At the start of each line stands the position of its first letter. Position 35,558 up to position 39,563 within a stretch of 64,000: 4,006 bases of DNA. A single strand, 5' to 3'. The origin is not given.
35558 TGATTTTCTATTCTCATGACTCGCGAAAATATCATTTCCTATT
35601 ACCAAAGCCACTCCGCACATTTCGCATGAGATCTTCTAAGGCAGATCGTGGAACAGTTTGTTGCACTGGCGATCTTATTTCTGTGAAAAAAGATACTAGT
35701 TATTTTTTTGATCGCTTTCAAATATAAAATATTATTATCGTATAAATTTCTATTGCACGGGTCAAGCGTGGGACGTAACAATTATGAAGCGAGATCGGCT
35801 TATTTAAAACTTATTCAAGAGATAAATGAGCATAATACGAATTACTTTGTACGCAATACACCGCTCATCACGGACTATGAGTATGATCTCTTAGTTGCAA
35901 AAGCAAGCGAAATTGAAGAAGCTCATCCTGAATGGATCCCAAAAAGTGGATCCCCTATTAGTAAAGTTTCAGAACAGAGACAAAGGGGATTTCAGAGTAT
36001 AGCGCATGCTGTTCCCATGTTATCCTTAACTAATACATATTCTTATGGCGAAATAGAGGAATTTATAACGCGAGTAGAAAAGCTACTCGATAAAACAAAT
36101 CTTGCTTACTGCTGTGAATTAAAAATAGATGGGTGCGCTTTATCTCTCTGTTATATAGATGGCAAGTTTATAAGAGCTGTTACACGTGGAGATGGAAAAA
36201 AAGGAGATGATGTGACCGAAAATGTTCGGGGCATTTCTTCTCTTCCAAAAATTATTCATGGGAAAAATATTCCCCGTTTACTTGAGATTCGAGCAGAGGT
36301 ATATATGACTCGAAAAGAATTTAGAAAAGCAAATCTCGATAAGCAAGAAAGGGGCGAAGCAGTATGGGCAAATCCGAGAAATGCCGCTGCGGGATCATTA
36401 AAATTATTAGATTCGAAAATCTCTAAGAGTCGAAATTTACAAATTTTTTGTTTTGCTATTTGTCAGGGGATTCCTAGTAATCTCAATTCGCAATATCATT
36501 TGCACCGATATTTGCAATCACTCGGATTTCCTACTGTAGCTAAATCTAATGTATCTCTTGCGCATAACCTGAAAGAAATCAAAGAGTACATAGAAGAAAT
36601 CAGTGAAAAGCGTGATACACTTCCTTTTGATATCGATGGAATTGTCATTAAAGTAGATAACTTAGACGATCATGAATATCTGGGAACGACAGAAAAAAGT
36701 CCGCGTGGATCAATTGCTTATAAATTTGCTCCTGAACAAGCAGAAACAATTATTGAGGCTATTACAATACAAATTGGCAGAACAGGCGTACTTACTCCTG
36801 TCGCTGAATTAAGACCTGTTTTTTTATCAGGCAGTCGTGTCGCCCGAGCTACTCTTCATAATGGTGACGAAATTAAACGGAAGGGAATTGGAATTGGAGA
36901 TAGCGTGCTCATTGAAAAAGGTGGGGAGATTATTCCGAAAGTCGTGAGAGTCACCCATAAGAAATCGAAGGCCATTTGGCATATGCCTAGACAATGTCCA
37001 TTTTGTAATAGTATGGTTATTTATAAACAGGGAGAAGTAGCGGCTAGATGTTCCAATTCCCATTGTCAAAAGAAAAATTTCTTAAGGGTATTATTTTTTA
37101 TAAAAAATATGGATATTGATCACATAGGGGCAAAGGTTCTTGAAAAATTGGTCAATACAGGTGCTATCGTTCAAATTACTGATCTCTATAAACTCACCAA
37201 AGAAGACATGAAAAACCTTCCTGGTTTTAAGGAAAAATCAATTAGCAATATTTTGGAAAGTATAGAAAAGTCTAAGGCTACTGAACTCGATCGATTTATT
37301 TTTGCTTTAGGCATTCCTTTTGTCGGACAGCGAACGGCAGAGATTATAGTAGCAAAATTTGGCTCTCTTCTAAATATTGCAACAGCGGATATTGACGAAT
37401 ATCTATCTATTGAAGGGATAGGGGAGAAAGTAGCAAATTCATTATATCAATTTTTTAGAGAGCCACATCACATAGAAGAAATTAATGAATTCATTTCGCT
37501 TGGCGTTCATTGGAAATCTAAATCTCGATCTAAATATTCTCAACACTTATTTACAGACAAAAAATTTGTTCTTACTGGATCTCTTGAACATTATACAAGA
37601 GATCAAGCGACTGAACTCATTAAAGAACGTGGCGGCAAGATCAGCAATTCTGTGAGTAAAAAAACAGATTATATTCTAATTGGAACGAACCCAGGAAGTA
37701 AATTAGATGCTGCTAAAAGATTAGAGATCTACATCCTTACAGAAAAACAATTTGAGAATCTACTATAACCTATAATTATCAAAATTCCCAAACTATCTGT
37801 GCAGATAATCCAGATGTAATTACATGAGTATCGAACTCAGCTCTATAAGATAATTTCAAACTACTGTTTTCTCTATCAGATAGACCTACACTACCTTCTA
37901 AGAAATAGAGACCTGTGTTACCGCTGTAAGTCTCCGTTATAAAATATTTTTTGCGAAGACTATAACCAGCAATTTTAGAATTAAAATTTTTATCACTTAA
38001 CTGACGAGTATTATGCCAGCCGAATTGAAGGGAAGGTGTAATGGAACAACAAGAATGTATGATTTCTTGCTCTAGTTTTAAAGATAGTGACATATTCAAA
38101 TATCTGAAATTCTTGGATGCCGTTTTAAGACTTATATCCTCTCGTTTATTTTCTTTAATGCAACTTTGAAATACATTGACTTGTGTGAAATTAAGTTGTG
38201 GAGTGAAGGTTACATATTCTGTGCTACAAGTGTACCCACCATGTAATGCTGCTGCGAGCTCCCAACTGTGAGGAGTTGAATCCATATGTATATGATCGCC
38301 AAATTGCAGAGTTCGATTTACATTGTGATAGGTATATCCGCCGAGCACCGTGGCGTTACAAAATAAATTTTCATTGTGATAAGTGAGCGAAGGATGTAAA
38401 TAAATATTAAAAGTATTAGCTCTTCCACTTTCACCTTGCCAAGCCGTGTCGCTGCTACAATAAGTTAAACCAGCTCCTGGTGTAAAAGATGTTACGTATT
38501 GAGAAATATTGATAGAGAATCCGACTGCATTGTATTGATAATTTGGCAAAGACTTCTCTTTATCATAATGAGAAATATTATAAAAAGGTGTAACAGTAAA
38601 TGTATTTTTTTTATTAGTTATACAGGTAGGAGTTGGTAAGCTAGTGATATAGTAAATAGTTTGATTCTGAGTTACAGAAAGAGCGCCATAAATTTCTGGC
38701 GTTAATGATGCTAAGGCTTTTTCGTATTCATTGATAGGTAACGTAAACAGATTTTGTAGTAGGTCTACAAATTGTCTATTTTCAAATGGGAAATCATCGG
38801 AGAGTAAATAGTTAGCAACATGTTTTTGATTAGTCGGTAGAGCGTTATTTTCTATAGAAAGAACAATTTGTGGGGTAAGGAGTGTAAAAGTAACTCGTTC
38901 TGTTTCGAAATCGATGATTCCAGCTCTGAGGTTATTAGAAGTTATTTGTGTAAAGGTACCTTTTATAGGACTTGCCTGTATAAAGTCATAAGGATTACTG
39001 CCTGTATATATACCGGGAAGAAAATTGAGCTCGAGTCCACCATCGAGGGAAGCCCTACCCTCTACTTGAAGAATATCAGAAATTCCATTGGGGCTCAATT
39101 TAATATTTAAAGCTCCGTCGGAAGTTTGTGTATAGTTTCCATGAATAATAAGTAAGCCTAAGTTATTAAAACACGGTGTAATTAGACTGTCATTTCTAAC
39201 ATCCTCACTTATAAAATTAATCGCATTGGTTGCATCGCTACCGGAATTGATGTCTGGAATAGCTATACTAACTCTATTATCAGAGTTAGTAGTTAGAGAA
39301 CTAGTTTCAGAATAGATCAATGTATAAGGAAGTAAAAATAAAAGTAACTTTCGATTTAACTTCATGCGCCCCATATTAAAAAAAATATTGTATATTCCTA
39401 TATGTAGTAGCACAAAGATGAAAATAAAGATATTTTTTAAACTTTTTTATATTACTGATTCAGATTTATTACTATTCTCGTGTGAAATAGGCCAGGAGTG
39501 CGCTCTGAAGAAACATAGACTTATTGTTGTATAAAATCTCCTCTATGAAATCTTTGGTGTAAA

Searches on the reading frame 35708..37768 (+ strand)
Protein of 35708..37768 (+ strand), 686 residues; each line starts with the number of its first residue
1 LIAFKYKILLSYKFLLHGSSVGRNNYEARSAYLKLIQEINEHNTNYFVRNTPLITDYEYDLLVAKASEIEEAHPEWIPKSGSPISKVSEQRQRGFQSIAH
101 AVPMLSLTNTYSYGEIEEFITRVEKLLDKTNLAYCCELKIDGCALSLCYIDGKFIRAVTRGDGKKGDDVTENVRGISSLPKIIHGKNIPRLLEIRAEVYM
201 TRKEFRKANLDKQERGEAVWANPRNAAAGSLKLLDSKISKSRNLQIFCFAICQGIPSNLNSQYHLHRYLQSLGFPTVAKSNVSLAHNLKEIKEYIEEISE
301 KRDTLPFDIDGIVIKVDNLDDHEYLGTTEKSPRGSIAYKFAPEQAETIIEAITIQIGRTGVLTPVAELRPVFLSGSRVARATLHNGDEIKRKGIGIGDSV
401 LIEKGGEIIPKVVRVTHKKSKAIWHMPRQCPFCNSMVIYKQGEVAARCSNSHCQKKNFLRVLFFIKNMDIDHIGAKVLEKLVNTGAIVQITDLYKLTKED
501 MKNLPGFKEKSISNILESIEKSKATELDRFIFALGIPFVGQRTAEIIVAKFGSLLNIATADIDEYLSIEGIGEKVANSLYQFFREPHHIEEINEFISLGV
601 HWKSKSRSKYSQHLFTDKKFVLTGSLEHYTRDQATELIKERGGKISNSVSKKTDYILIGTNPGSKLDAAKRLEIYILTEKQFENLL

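Call 20: search_protein_families(library=pfam, proteins=[window:35708-37768:+], max_evalue=0.00001)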
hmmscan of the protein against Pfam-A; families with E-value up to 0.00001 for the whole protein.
window:35708-37768:+ (686 aa): 6 families
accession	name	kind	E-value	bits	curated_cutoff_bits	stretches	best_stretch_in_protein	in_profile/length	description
PF01653.23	DNA_ligase_aden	-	1e-82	277.9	27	1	94-343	3-253/253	NAD-dependent DNA ligase adenylation domain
PF03120.22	DNA_ligase_OB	-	1.1e-30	105.8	32.9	1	346-421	1-76/79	NAD-dependent DNA ligase OB-fold domain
PF12826.13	HHH_2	-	9.8e-19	67.7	27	1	529-590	1-62/64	Helix-hairpin-helix motif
PF00533.33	BRCT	-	7.4e-15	55.4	21.3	1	613-684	4-76/78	BRCA1 C Terminus (BRCT) domain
PF14520.12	HHH_5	-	7.5e-15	55.6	27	1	532-584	3-56/57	Helix-hairpin-helix domain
PF03119.21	DNA_ligase_ZBD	-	5.2e-07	29.9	25.8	1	429-454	1-26/27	NAD-dependent DNA ligase C4 zinc finger domain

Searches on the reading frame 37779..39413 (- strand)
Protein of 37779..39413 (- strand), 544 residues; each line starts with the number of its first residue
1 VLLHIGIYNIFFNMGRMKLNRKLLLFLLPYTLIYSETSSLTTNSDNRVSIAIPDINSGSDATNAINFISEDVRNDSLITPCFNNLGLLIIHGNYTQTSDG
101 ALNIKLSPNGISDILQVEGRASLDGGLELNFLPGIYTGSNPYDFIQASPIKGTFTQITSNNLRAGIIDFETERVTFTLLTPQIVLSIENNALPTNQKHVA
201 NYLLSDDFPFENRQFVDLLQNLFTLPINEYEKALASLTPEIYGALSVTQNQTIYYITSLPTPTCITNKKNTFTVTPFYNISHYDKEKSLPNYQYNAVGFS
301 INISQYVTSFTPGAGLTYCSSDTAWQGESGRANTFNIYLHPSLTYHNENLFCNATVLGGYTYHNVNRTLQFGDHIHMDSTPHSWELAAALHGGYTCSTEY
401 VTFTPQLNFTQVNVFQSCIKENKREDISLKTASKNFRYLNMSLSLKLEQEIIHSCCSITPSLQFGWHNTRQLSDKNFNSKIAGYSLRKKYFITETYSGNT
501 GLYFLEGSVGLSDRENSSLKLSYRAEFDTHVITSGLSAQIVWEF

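Call 20: search_protein_families(library=pfam, proteins=[window:37779-39413:-], max_evalue=0.00001)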
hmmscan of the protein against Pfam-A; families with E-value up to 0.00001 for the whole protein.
window:37779-39413:- (544 aa): 1 family
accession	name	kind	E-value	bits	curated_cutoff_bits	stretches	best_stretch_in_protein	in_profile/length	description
PF03797.25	Autotransporter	-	7.4e-21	75.5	26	1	275-523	4-254/255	Autotransporter beta-domain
